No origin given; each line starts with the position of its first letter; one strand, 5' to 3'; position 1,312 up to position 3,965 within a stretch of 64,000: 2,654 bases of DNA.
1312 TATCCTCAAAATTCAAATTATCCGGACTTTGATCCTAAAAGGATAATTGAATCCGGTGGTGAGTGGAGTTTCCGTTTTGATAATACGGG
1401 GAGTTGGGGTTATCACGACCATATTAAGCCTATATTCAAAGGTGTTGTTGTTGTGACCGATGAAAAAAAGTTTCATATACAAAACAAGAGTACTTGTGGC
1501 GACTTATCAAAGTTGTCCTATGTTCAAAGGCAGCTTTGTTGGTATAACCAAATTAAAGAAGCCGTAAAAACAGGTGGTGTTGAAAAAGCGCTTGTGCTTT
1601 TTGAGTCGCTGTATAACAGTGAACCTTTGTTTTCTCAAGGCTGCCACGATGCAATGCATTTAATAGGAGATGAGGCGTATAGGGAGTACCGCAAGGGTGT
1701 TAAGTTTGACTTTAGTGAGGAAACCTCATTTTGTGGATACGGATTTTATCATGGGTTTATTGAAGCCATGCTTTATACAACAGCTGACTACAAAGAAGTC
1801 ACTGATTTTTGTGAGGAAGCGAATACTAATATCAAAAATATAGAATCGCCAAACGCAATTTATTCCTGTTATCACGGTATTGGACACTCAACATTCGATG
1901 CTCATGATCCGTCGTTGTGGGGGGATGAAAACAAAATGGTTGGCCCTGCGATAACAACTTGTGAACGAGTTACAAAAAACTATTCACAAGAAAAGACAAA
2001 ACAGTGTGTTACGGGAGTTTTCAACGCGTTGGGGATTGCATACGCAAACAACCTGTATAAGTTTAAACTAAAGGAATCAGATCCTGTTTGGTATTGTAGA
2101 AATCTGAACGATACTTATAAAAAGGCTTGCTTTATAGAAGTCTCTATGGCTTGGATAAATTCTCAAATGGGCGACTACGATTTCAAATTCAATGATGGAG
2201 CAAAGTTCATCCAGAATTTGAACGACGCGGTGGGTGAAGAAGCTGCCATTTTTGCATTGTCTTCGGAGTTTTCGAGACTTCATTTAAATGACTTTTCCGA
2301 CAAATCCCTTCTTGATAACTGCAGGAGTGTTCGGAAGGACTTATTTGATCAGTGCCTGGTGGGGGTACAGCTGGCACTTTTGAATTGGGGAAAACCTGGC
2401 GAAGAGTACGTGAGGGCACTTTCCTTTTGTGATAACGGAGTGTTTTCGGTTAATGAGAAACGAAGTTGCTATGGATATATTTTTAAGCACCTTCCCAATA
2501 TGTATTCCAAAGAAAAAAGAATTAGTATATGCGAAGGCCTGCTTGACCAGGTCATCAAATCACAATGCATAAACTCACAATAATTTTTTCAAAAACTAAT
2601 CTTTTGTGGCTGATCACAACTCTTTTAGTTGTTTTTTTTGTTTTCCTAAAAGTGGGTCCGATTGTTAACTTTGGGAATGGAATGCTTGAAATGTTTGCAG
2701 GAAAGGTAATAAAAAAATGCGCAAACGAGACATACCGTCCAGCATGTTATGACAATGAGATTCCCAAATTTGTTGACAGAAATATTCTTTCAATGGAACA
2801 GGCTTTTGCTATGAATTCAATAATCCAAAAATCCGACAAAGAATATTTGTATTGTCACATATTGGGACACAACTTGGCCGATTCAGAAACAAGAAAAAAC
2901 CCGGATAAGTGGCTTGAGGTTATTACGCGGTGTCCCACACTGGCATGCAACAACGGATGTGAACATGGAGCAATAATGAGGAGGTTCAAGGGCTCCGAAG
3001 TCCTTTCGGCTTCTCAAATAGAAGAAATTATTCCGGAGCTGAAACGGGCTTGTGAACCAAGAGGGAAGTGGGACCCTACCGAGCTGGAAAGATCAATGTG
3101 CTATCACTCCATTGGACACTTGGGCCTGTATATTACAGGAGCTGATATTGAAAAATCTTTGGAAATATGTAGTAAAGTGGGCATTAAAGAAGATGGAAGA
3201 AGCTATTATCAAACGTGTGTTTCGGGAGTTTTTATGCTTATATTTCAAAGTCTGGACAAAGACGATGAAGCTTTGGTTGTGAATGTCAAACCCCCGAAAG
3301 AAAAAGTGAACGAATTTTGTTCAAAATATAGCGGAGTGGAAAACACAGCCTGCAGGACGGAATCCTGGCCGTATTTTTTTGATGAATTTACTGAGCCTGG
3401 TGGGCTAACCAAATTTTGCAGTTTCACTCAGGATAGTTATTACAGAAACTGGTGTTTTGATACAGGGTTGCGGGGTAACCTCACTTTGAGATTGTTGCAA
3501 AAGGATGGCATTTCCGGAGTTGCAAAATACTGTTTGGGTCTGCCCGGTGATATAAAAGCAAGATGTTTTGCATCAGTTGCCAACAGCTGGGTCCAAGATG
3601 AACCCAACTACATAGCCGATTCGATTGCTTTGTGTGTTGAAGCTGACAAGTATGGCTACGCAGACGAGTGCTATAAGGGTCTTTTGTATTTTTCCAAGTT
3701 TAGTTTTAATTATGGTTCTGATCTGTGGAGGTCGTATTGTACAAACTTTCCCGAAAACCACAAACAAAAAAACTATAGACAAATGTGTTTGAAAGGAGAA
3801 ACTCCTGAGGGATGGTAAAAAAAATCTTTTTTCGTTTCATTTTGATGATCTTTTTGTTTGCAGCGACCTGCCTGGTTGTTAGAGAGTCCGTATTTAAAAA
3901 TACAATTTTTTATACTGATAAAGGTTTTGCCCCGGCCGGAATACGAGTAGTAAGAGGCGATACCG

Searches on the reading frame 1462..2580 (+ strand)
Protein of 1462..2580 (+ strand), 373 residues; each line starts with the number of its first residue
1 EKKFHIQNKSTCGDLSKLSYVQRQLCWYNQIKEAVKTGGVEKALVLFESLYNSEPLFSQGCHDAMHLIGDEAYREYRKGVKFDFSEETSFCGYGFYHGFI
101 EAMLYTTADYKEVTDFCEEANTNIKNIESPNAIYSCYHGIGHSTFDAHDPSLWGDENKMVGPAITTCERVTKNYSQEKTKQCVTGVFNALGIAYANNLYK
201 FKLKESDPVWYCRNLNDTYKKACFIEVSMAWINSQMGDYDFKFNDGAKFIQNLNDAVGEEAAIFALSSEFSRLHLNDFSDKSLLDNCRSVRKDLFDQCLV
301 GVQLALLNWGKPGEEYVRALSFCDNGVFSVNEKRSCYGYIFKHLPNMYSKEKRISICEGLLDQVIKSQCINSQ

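Call 32: predict_structure(alignment_id=A4)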
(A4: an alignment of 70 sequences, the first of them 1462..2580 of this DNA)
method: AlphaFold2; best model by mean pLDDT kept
length: 373 residues; sequences in the alignment: 70
mean_pLDDT: 93.5   pTM: 0.91
mean pLDDT of the five models: 93.5, 93.4, 92.5, 92.4, 92.2
residues with pLDDT >= 90: 322; 70-90: 39; 50-70: 3; < 50: 9
segments of 3 or more residues with pLDDT < 50: 1-9
pLDDT, mean of each block of 10 residues (from residue 1): 44 86 93 95 95 90 96 95 86 95 97 95 90 96 95 97 98 97 98 97 97 96 98 93 98 98 98 92 97 98 94 93 94 95 95 96 93 79
secondary structure, 60 per line:
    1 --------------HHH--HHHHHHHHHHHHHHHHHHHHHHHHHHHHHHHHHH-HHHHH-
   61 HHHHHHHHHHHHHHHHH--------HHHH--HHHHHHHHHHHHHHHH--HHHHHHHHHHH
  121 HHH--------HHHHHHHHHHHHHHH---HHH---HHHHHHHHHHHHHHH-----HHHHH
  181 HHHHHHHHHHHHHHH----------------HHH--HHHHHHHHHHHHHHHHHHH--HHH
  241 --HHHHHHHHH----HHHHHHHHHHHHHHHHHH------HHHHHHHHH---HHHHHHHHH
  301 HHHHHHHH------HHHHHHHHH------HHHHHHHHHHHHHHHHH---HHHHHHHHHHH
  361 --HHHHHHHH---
elements in order: H20-53 H55-59 H61-77 H86-89 H92-107 H110-123 H132-146 H156-170 H176-195 H217-235 H243-251 H256-273 H280-288 H292-308 H315-323 H330-346 H350-360 H363-370

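Call 36: fold_search(model_id=the predicted structure, library=pdb)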
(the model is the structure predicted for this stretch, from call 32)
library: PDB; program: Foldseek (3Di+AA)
matches with E <= 10: 1108; with E <= 0.001: 0
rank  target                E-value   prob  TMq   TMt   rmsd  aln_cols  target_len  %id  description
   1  8cws_A                1.8e-03  0.97  0.20  0.17  19.4       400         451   10  Accurate computational design of genetically encoded 3D protein crystals (released 2023-11-01)
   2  7sqc_H0               3.5e-03  0.98  0.22  0.19  20.4       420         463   12  Ciliary C1 central pair apparatus isolated from Chlamydomonas reinhardtii (released 2022-04-13)
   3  8pv4_CR               5.6e-03  0.93  0.19  0.19  25.4       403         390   10  Chaetomium thermophilum pre-60S State 2 - pre-5S rotation with Rix1 complex - composite structure (released 2023-11-15)
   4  7sqc_H4               8.0e-03  0.97  0.22  0.19  20.4       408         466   10  Ciliary C1 central pair apparatus isolated from Chlamydomonas reinhardtii (released 2022-04-13)
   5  5f0j_A                1.0e-02  0.97  0.24  0.20  22.3       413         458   11  Structure of retromer VPS26-VPS35 subunits bound to SNX3 (released 2016-12-07)
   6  5f0k_B                1.4e-02  0.85  0.21  0.20  22.3       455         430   11  Structure of VPS35 N terminal region (released 2016-12-07)
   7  7n6g_0A               1.6e-02  0.94  0.23  0.19  20.1       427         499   11  C1 of central pair (released 2022-05-18)
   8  5h7c_C                1.8e-02  0.95  0.23  0.22  27.1       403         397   10  Crystal structure of a repeat protein with two Protein A-DHR14 repeat modules (released 2017-06-28)
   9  6ef4                  2.2e-02  0.97  0.26  0.20  17.1       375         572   10  Crystal structure of mouse PP2A Aalpha P179R mutant (released 2019-06-26)
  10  3w3y_A                2.2e-02  0.84  0.21  0.11  21.1       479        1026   12  Crystal structure of Kap121p bound to Nup53p (released 2013-04-10)
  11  2ot8_B                2.3e-02  0.96  0.26  0.16  16.9       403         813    9  Karyopherin Beta2/Transportin-hnRNPM NLS Complex (released 2007-04-10)
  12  5h7c_A                2.4e-02  0.85  0.20  0.19  25.2       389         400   12  Crystal structure of a repeat protein with two Protein A-DHR14 repeat modules (released 2017-06-28)
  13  8fl2_NT               2.5e-02  0.75  0.20  0.16  25.4       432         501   10  Human nuclear pre-60S ribosomal subunit (State I1) (released 2023-07-12)
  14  8u89_A                2.8e-02  0.96  0.26  0.19  20.4       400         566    9  The structure of the PP2A-B56Delta holoenzyme mutant - E197K (released 2024-01-10)
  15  3nmx_C                2.9e-02  0.90  0.21  0.24  18.6       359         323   10  Crystal structure of APC complexed with Asef (released 2011-07-06)
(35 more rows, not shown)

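Call 73: search_solved_structures(query=A4, max_evalue=1)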
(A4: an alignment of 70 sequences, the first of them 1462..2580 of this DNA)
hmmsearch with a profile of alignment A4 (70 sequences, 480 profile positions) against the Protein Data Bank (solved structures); distinct sequences matched with E-value up to 1: 55.
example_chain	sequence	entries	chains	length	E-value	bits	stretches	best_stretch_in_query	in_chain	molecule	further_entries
1sfd_A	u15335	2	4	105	2.1e-06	29.9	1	31-118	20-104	Amicyanin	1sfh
9cck_A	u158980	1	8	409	2.8e-06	29.5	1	39-118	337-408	Copper-containing nitrite reductase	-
6hbe_A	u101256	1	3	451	7.6e-06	28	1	30-124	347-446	Copper-containing nitrite reductase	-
1sf3_A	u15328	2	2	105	8.8e-06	27.8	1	31-118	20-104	Amicyanin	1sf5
4p5r_A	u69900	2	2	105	1.1e-05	27.5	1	31-118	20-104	Amicyanin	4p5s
2qdv_A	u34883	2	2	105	2e-05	26.6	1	31-118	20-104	Amicyanin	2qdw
1mda_A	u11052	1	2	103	2.1e-05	26.5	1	31-118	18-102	AMICYANIN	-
1aac_A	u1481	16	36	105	2.2e-05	26.5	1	31-118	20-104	AMICYANIN | PROTEIN (AMICYANIN)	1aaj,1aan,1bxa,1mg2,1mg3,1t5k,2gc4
2idt_A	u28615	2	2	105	4.4e-05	25.5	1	31-118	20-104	Amicyanin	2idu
2idq_A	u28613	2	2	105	4.7e-05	25.4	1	31-118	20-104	Amicyanin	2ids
3rym_A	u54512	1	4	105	4.8e-05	25.4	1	31-118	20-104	Amicyanin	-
2gb2_A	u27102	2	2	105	4.9e-05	25.4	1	31-118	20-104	Amicyanin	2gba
3ie9_A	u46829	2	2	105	5.6e-05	25.1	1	31-118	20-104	Amicyanin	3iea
3ply_A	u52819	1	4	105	0.00022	23.2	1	31-118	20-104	Amicyanin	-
7zqe_M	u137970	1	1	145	0.0012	20.7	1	21-118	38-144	Plastocyanin, chloroplastic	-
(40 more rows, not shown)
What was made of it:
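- On Multicopper oxidase / NirK: NirK domain I scores E~0.006-0.01 (call 73).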

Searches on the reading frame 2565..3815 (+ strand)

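Call 4: search_protein_families(library=pfam, proteins=[window:2565-3815:+], max_evalue=1)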
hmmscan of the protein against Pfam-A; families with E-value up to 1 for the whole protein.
window:2565-3815:+ (417 aa): 1 family
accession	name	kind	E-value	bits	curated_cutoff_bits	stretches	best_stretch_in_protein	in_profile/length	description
PF13326.11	PSII_Pbs27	-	0.32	11.7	25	1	230-266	61-96/140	Photosystem II Pbs27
